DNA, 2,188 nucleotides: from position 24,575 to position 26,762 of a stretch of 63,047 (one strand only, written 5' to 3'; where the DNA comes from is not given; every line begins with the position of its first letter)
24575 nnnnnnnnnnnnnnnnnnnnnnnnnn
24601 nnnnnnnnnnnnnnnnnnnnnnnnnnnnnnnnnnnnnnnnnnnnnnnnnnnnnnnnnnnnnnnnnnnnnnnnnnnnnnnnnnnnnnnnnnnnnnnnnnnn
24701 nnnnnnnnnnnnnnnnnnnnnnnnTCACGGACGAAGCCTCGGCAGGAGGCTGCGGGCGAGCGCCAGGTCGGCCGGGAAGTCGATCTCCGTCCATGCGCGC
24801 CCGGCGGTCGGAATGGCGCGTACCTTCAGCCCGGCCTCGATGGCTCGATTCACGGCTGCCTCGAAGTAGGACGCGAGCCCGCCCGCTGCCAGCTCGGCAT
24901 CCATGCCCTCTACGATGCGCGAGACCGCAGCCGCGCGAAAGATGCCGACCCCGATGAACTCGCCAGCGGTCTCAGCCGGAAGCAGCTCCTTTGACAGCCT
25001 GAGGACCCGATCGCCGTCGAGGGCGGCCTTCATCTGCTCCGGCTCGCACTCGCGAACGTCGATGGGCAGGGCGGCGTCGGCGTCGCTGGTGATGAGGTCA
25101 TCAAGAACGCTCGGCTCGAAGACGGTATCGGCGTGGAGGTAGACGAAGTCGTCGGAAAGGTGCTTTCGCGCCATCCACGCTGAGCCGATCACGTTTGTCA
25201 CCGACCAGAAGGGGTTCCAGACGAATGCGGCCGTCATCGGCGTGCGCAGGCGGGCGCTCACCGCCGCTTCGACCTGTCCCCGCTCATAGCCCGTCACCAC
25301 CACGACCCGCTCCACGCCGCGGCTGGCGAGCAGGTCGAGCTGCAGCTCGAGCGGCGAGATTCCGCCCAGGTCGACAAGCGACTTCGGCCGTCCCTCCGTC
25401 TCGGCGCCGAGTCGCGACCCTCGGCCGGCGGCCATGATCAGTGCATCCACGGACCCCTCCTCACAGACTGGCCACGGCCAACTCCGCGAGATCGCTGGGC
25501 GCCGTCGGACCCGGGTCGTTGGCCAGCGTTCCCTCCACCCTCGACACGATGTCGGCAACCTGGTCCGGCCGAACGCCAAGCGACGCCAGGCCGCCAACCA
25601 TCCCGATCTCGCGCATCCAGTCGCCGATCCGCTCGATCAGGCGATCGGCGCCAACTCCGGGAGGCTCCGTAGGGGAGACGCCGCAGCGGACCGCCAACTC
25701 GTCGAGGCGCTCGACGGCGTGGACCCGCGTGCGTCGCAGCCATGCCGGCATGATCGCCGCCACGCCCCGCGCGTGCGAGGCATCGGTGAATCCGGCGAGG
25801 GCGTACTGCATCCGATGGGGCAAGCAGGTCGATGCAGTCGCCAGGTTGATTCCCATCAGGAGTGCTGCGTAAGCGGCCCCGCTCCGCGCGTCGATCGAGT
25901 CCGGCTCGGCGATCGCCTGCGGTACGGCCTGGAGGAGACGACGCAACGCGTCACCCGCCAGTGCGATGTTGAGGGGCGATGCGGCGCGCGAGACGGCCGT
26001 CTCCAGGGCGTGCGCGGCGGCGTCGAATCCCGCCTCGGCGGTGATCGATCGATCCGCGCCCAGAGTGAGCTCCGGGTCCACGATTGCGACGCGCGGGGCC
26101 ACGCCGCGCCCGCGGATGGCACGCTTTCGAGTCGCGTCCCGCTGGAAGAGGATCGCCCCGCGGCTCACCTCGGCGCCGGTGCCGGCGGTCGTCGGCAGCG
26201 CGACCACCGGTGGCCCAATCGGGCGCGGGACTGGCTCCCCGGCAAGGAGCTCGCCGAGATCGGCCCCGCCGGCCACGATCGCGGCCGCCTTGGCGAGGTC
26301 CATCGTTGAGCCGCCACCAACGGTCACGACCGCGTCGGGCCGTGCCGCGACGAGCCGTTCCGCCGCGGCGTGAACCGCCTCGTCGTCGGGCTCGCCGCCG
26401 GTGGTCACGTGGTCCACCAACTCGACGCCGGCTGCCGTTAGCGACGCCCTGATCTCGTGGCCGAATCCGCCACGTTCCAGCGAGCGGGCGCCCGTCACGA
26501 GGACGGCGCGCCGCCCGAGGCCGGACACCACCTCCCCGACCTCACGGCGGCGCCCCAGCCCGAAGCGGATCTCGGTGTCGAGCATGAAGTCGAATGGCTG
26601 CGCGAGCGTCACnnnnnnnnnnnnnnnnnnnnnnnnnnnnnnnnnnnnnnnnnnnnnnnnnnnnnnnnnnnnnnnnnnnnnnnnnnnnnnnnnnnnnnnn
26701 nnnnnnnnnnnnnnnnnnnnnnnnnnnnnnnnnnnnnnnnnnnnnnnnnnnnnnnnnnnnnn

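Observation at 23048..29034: Aldolase / FGGY kinase / Fe-ADH / LicC-IPCT-like nucleotidyltransferase / 2x CDP-alcohol phosphotransferase block inside an rml-Wzx operon: candidate undescribed CDP-(polyol-phosphate) glycopolymer pathway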

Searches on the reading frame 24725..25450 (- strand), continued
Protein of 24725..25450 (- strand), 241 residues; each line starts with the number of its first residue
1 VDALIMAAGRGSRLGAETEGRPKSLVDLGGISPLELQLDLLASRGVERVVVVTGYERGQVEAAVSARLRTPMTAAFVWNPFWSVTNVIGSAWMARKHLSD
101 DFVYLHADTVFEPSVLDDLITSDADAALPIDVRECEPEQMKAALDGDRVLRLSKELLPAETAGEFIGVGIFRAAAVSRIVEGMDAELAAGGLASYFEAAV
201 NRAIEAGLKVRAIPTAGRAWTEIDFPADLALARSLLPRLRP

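Call 66: search_protein_families(library=pfam, proteins=[P0299, P0312, P0339, P0343, P0352, P0361, P0363, P0398, P0416, P0390], max_evalue=0.0001)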
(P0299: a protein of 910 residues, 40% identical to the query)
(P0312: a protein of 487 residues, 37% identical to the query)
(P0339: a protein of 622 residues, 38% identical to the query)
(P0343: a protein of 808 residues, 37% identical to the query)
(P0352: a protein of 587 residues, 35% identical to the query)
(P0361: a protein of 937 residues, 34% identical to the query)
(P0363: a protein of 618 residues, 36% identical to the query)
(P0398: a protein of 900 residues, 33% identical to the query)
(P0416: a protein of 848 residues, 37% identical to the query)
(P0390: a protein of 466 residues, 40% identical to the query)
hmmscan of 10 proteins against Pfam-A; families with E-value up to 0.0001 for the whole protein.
P0299 (910 aa): 3 families
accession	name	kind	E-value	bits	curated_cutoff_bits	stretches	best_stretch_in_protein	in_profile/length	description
PF12804.13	NTP_transf_3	-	3.7e-14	53.6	27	1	3-121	1-111/160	MobA-like NTP transferase domain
PF04464.20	Glyphos_transf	-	2.6e-11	43.6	22.1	1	305-553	77-329/367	CDP-Glycerol:Poly(glycerophosphate) glycerophosphotransferase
PF00483.29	NTP_transferase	-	1e-07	32.2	21.2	1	2-112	1-116/245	Nucleotidyl transferase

P0312 (487 aa): 4 families
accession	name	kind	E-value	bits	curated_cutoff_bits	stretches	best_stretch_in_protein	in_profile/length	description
PF12804.13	NTP_transf_3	-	4.4e-16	59.9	27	1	3-128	1-124/160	MobA-like NTP transferase domain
PF00483.29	NTP_transferase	-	2.6e-07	30.9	21.2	1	2-112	1-119/245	Nucleotidyl transferase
PF01066.26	CDP-OH_P_transf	-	5.1e-06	27.4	22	1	288-446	4-137/152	CDP-alcohol phosphatidyltransferase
PF01128.25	IspD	-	4.5e-05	23.7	27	1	4-73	4-72/221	2-C-methyl-D-erythritol 4-phosphate cytidylyltransferase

P0339 (622 aa): 4 families
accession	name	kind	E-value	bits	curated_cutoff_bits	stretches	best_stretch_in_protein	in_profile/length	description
PF12804.13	NTP_transf_3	-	3.6e-19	69.9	27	1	5-129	1-125/160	MobA-like NTP transferase domain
PF04464.20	Glyphos_transf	-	8.6e-13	48.4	22.1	1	352-590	131-366/367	CDP-Glycerol:Poly(glycerophosphate) glycerophosphotransferase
PF00483.29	NTP_transferase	-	3.4e-06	27.3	21.2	1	5-81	2-80/245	Nucleotidyl transferase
PF01128.25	IspD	-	7.4e-06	26.3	27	1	5-59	3-55/221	2-C-methyl-D-erythritol 4-phosphate cytidylyltransferase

P0343 (808 aa): 3 families
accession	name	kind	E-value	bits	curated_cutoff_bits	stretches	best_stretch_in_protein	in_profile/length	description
PF04464.20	Glyphos_transf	-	1.6e-19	70.5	22.1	1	340-589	113-365/367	CDP-Glycerol:Poly(glycerophosphate) glycerophosphotransferase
PF00483.29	NTP_transferase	-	8e-15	55.5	21.2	1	2-111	1-115/245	Nucleotidyl transferase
PF12804.13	NTP_transf_3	-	4.3e-13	50.2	27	1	3-128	1-120/160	MobA-like NTP transferase domain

P0352 (587 aa): 7 families
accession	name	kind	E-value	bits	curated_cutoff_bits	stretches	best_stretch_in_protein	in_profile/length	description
PF07479.19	NAD_Gly3P_dh_C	-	5.9e-53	179.3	25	1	433-574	1-141/142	NAD-dependent glycerol-3-phosphate dehydrogenase C-terminus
PF01210.29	NAD_Gly3P_dh_N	-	2.5e-49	167.7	23.1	1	258-411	2-155/158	NAD-dependent glycerol-3-phosphate dehydrogenase N-terminus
PF20618.3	GPD_NAD_C_bact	-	4.2e-17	62.9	27.6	1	493-560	1-66/66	Bacterial GPD, NAD-dependent C-terminal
PF12804.13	NTP_transf_3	-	1.3e-11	45.4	27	1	3-125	1-116/160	MobA-like NTP transferase domain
PF02558.23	ApbA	-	8.4e-09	35.7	22.2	1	258-364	1-105/150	Ketopantoate reductase PanE/ApbA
PF03807.23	F420_oxidored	-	1.6e-07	32.2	21.6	1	257-359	1-92/94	NADP oxidoreductase coenzyme F420-dependent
PF00483.29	NTP_transferase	-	5.1e-07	30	21.2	1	3-112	2-115/245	Nucleotidyl transferase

P0361 (937 aa): 3 families
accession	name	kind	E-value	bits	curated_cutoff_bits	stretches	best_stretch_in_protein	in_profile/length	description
PF04464.20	Glyphos_transf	-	3.2e-22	79.4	22.1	1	385-591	159-366/367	CDP-Glycerol:Poly(glycerophosphate) glycerophosphotransferase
PF00483.29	NTP_transferase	-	7.4e-13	49.1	21.2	1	2-112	1-116/245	Nucleotidyl transferase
PF12804.13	NTP_transf_3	-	3.2e-12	47.3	27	1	3-124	1-117/160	MobA-like NTP transferase domain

P0363 (618 aa): 4 families
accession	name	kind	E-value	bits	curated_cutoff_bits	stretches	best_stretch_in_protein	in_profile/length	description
PF00155.27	Aminotran_1_2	-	5.6e-33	115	19.7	1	304-605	44-361/361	Aminotransferase class I and II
PF12804.13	NTP_transf_3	-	3.1e-14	53.9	27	1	3-135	1-124/160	MobA-like NTP transferase domain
PF00483.29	NTP_transferase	-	1.9e-12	47.7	21.2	1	2-119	1-119/245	Nucleotidyl transferase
PF20202.4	DUF6564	-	7.4e-09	36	25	1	32-126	16-113/230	Domain of unknown function (DUF6564)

P0398 (900 aa): 3 families
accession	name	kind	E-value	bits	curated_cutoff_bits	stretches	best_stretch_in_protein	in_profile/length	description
PF04464.20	Glyphos_transf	-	6.5e-22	78.4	22.1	1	340-590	111-365/367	CDP-Glycerol:Poly(glycerophosphate) glycerophosphotransferase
PF12804.13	NTP_transf_3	-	1.1e-11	45.6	27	1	3-118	1-108/160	MobA-like NTP transferase domain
PF00483.29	NTP_transferase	-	1.6e-11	44.7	21.2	1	2-113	1-117/245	Nucleotidyl transferase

P0416 (848 aa): 5 families
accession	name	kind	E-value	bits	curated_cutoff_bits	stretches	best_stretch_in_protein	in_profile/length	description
PF04464.20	Glyphos_transf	-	6.7e-20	71.8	22.1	1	384-589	159-365/367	CDP-Glycerol:Poly(glycerophosphate) glycerophosphotransferase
PF12804.13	NTP_transf_3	-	2.4e-15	57.5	27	1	3-123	1-113/160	MobA-like NTP transferase domain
PF00483.29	NTP_transferase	-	2.8e-10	40.6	21.2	1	2-111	1-115/245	Nucleotidyl transferase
PF20202.4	DUF6564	-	7e-06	26.3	25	1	32-129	16-119/230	Domain of unknown function (DUF6564)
PF02350.25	Epimerase_2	-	3.4e-05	23.3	30.6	1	361-519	121-290/347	UDP-N-acetylglucosamine 2-epimerase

P0390 (466 aa): 1 family
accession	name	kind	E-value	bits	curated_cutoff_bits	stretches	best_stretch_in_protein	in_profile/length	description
PF12804.13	NTP_transf_3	-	4.7e-17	63.1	27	1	3-157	1-128/160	MobA-like NTP transferase domain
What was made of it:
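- Among 10 long homologues scanned, the NT domain was fused to Glyphos_transf (6), CDP-OH_P_transf (1), GpsA (1) or an aminotransferase (1) (call 66). An NT homologue is fused to GpsA (call 66). NT-TagF fusions exist (call 66). One NT homologue is fused to a CDP-OH_P_transf domain, as in IPCT-DIPPS (call 66).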

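Call 91: predict_structure(alignment_id=A1)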
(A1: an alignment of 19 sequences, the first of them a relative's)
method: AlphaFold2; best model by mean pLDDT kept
length: 241 residues; sequences in the alignment: 19
mean_pLDDT: 95.5   pTM: 0.92
mean pLDDT of the five models: 95.5, 95.2, 94.8, 94.3, 94.2
residues with pLDDT >= 90: 221; 70-90: 20; 50-70: 0; < 50: 0
segments of 3 or more residues with pLDDT < 50: none
pLDDT, mean of each block of 10 residues (from residue 1): 96 91 96 97 96 97 96 96 90 95 97 97 98 91 98 96 97 98 96 94 98 95 95 94 76
secondary structure, 60 per line:
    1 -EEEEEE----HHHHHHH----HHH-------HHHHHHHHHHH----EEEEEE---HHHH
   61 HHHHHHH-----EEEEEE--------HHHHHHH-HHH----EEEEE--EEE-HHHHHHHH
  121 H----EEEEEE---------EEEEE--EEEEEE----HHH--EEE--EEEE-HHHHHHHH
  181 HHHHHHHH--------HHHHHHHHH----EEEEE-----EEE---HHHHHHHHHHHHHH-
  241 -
elements in order: E2-7 H12-18 H33-43 E48-53 H57-67 E73-78 H87-93 E102-106 E109-111 H113-121 E126-131 E141-145 E148-153 E163-165 E168-171 H173-188 H197-205 E210-214 E220-222 H226-239
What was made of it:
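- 24725..25450 (-): LicC/PntC/IPCT-type nucleotidyltransferase, probably CTP:phospho-alcohol cytidylyltransferase. AF2 model with pLDDT 95.5 (call 91).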

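Call 93: fold_search(model_id=the predicted structure, library=pdb)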
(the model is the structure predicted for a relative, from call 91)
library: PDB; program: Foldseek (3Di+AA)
matches with E <= 10: 1336; with E <= 0.001: 559
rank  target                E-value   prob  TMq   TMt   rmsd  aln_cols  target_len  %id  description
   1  6pd2_C                7.8e-20  1.00  0.85  0.35   2.8       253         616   20  PntC-AEPT: fusion protein of phosphonate-specific cytidylyltransferase and 2-aminoethylphosphonate (AEP) transaminase  (released 2019-08-07)
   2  6pd2_A                8.7e-19  1.00  0.85  0.35   2.8       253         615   20  PntC-AEPT: fusion protein of phosphonate-specific cytidylyltransferase and 2-aminoethylphosphonate (AEP) transaminase  (released 2019-08-07)
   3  1jyk                  3.1e-18  1.00  0.80  0.83   3.1       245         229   22  Catalytic Mechanism of CTP:phosphocholine Cytidylyltransferase from Streptococcus pneumoniae (LicC) (released 2002-02-22)
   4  6pd1_B                5.4e-18  1.00  0.84  0.35   2.5       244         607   18  PntC-AEPT: fusion protein of phosphonate-specific cytidylyltransferase and 2-aminoethylphosphonate (AEP) transaminase  (released 2019-08-07)
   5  6pd1_A                5.4e-18  1.00  0.83  0.34   2.5       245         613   19  PntC-AEPT: fusion protein of phosphonate-specific cytidylyltransferase and 2-aminoethylphosphonate (AEP) transaminase  (released 2019-08-07)
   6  6pd2_D                9.6e-18  1.00  0.84  0.35   2.4       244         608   18  PntC-AEPT: fusion protein of phosphonate-specific cytidylyltransferase and 2-aminoethylphosphonate (AEP) transaminase  (released 2019-08-07)
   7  6pd1_D                7.7e-17  1.00  0.83  0.35   2.9       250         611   19  PntC-AEPT: fusion protein of phosphonate-specific cytidylyltransferase and 2-aminoethylphosphonate (AEP) transaminase  (released 2019-08-07)
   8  4jd0                  7.7e-17  1.00  0.80  0.79   3.4       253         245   21  Structure of the inositol-1-phosphate CTP transferase from T. maritima. (released 2013-09-18)
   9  1jyl_A                1.2e-16  1.00  0.78  0.82   3.4       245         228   21  Catalytic Mechanism of CTP:phosphocholine Cytidylyltransferase from Streptococcus pneumoniae (LicC) (released 2002-02-22)
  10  6pd1_C                1.8e-16  1.00  0.83  0.34   2.5       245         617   20  PntC-AEPT: fusion protein of phosphonate-specific cytidylyltransferase and 2-aminoethylphosphonate (AEP) transaminase  (released 2019-08-07)
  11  4y7t                  3.3e-16  1.00  0.75  0.82   3.4       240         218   21  Structural analysis of MurU (released 2015-03-18)
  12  9ygk_B                5.5e-16  1.00  0.78  0.70   3.4       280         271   15  Crystal Structure UTP--glucose-1-phosphate uridylyltransferase from Bordetella pertussis (sulfate bound) (released 2025-10-08)
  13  2xme_E                6.7e-16  1.00  0.72  0.84   3.0       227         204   22  The X-ray structure of CTP:inositol-1-phosphate cytidylyltransferase from Archaeoglobus fulgidus (released 2011-05-04)
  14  8b6d_A                7.1e-16  1.00  0.78  0.65   5.2       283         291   20  Crystal structure of UDP-glucose pyrophosphorylase from Thermocrispum agreste DSM 44070 in complex with UDP (released 2024-01-17)
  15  4mnd                  9.7e-16  1.00  0.77  0.47   2.9       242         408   20  Crystal structure of Archaeoglobus fulgidus IPCT-DIPPS bifunctional membrane protein (released 2014-07-02)
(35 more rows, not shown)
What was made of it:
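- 24725..25450 (-): Foldseek top hits: PntC (TM 0.85), LicC (0.80) and T. maritima IPCT (0.80) (call 93).
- On LicC/PntC/IPCT-type CTP:phospho-alcohol cytidylyltransferases: The top Foldseek hits are PntC, LicC and IPCT (calls 91, 93).
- The NT fold is closest to PntC, LicC and IPCT (call 93).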

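Call 99: search_protein_families(library=ncbifam, proteins=[L004:15255-16643:+], max_evalue=0.00001)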
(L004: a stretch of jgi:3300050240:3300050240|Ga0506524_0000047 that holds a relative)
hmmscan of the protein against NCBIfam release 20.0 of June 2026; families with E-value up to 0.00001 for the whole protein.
L004:15255-16643:+ (462 aa): 202 families (the best 25 are shown)
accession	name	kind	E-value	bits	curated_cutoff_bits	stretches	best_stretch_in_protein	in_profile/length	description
TIGR00453.1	ispD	equivalog_domain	1.1e-50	172.2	181.3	1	8-230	2-218/219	2-C-methyl-D-erythritol 4-phosphate cytidylyltransferase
NF001186.0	PRK00155.2-3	equivalog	1.8e-42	145.3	253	1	7-231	6-222/224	2-C-methyl-D-erythritol 4-phosphate cytidylyltransferase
NF001183.0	PRK00155.1-3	subfamily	5.6e-41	140.4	166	1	6-234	2-234/237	D-ribitol-5-phosphate cytidylyltransferase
NF006899.0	PRK09382.1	equivalog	3e-38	132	417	1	6-234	7-223/387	bifunctional 2-C-methyl-D-erythritol 4-phosphate cytidylyltransferase/2-C-methyl-D-erythritol 2,4-cyclodiphosphate synthase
NF009924.0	PRK13385.1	subfamily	3.4e-35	121.7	342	1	8-233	5-225/230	2-C-methyl-D-erythritol 4-phosphate cytidylyltransferase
TIGR03971.1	SDR_subfam_1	subfamily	4.4e-33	114.8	300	1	288-428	71-213/271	mycofactocin-coupled SDR family oxidoreductase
NF006123.0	PRK08267.1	equivalog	1.3e-31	109.8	261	1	286-458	54-222/261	SDR family oxidoreductase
NF005893.0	PRK07856.1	equivalog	5.3e-31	107.8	255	1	248-422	5-191/255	SDR family oxidoreductase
NF005559.1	PRK07231.1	subfamily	1.7e-30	106.3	215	1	289-423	60-196/249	glucose 1-dehydrogenase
NF004198.0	PRK05653.1-3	equivalog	4.7e-30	104.8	296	1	251-441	6-225/248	3-oxoacyl-ACP reductase FabG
NF009466.0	PRK12826.1-2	subfamily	5.7e-30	104.6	222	1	286-443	58-225/248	3-oxoacyl-ACP reductase FabG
NF052558.1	MBtsdlDhBudC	equivalog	8.4e-30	104.1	270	1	288-425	57-194/250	meso-2,3-butanediol dehydrogenase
NF006074.0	PRK08220.1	equivalog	2.6e-29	102.6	312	1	248-427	4-194/251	2,3-dihydro-2,3-dihydroxybenzoate dehydrogenase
NF006509.0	PRK08945.1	equivalog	6e-29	100.9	269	1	293-455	80-244/248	YciK family oxidoreductase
TIGR04316.1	dhbA_paeA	equivalog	4.1e-28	98.6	300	1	287-427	53-194/250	2,3-dihydro-2,3-dihydroxybenzoate dehydrogenase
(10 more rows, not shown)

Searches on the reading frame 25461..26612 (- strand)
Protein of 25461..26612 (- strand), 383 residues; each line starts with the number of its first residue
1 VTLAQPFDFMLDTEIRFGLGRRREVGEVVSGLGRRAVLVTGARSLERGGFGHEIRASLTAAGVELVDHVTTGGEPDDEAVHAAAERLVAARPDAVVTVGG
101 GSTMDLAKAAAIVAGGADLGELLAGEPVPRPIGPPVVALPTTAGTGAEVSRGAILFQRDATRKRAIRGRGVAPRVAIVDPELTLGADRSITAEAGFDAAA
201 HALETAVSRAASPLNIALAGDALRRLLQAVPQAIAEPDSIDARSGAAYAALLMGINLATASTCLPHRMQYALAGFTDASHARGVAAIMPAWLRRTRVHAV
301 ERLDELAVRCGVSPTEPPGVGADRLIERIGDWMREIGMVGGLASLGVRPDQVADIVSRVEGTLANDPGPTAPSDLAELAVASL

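Call 3: search_protein_families(library=pfam, proteins=[window:25461-26612:-], max_evalue=0.01)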
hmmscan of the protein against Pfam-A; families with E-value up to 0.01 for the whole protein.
window:25461-26612:- (383 aa): 3 families
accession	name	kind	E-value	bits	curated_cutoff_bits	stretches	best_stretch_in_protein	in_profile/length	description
PF00465.25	Fe-ADH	-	8.6e-39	133.3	31.3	1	13-180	2-168/168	Iron-containing alcohol dehydrogenase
PF25137.1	ADH_Fe_C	-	7.6e-26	91.4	27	1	191-359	1-168/194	Fe-containing alcohol dehydrogenase family, C-terminal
PF13685.12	Fe-ADH_2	-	1.2e-07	32.2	28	1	20-112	5-95/149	Iron-containing alcohol dehydrogenase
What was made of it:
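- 25461..26612 (-): Group III iron-dependent alcohol dehydrogenase, probably an aldehyde reductase acting on an anionic substrate. PF00465 plus PF25137 (call 3).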

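Call 4: search_protein_families(library=ncbifam, proteins=[window:25461-26612:-], max_evalue=0.01)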
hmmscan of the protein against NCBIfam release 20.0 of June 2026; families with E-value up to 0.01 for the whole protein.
window:25461-26612:- (383 aa): 17 families
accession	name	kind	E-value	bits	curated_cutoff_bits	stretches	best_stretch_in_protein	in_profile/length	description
NF041833.1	Fe_ADH_ErcA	equivalog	3.3e-59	200.9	550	1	12-358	8-355/382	alcohol dehydrogenase-like regulatory protein ErcA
NF058672.1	4HyButDHCUPNE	equivalog_domain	4.6e-48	164.3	500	1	13-358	8-351/378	4-hydroxybutyrate dehydrogenase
NF053866.1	CholDhdGbsBBac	equivalog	3.3e-47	161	550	1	8-354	11-360/392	choline dehydrogenase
TIGR03405.1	Phn_Fe-ADH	equivalog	1.6e-41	142.3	423.7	1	14-296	6-289/355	iron-containing alcohol dehydrogenase PsrA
NF007363.0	PRK09860.1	equivalog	1.3e-40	139.8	581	1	31-355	28-353/383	L-threonine dehydrogenase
TIGR02638.1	lactal_redase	equivalog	3.8e-36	124.7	523.15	1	10-357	5-355/379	lactaldehyde reductase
NF010378.0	PRK13805.1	equivalog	5.2e-35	120.5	951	2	136-293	597-755/872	bifunctional acetaldehyde-CoA/alcohol dehydrogenase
NF050025.1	SulfAcetaldRedSarD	equivalog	6.1e-34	117.5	700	1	14-361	10-360/385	sulfoacetaldehyde reductase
NF007911.0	PRK10624.1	equivalog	3.2e-33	115.2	537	1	10-353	6-350/382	lactaldehyde reductase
NF011998.0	PRK15454.1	equivalog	1.2e-28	100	556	1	18-307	33-322/395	ethanolamine utilization ethanol dehydrogenase EutG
TIGR04266.1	NDMA_methanol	equivalog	4.7e-23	81.7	625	1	19-314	23-322/420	NDMA-dependent methanol dehydrogenase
NF041822.1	daptide_DH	equivalog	4.2e-18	65.4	300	1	50-255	16-224/363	daptide-type RiPP biosynthesis dehydogenase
NF011717.0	PRK15138.1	equivalog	3.2e-17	62.7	645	1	7-310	4-311/387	alcohol dehydrogenase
NF006941.0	PRK09423.1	subfamily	7.5e-10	38.2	336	1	22-207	18-181/367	glycerol dehydrogenase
NF053832.1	GlycoaldRedHalo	equivalog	1.5e-06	27.6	550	1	22-187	18-161/363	glycolaldehyde reductase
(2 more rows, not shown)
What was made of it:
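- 25461..26612 (-): All score below their cut-offs (call 4).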

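Call 24: search_solved_structures(query=window:25461-26612:-, max_evalue=1e-20)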
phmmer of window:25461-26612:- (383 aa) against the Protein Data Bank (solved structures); distinct sequences matched with E-value up to 1e-20: 30.
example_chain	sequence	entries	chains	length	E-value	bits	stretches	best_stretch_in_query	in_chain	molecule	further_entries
8zrl_A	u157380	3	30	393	1.9e-43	152.6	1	8-356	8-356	NAD-dependent methanol dehydrogenase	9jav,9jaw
8zwd_B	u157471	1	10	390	6.8e-39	137.6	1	14-373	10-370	NAD(P)-dependent methanol dehydrogenase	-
6jko_A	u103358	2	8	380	2.6e-36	129.1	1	7-358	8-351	Methanol dehydrogenase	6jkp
3bfj_A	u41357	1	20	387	1.3e-35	126.8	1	6-350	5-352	1,3-propanediol oxidoreductase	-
4fr2_A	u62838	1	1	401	1.6e-32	116.7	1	5-354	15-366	1,3-propanediol dehydrogenase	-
1vlj_A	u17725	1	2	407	1.5e-31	113.5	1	7-359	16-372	NADH-dependent butanol dehydrogenase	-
5yvm_A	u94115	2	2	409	3.1e-31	112.4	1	12-356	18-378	alcohol dehydrogenase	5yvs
3owo_A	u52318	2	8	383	6.9e-31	111.3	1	20-353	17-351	Alcohol dehydrogenase 2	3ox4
1o2d_A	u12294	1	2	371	8.2e-31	111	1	7-305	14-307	Alcohol dehydrogenase, iron-containing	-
1vhd_A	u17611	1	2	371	9e-31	110.9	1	7-305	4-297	alcohol dehydrogenase, iron-containing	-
5yvr_A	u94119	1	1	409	1.2e-30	110.4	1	12-356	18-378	alcohol dehydrogenase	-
9ldl_C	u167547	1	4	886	3.6e-28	102.3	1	28-362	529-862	Aldehyde dehydrogenase family protein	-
9knp_A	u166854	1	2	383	2.6e-26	96.2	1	9-317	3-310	375aa long hypothetical alchol dehydrogenase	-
7w9x_A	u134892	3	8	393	8.7e-25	91.2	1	7-358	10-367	Iron-containing alcohol dehydrogenase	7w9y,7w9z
9jx4_A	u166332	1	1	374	1.3e-24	90.6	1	30-311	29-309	Aldehyde-alcohol dehydrogenase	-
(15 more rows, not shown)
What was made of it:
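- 25461..26612 (-): The closest solved relatives are methanol dehydrogenases and 1,3-propanediol dehydrogenases (call 24).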
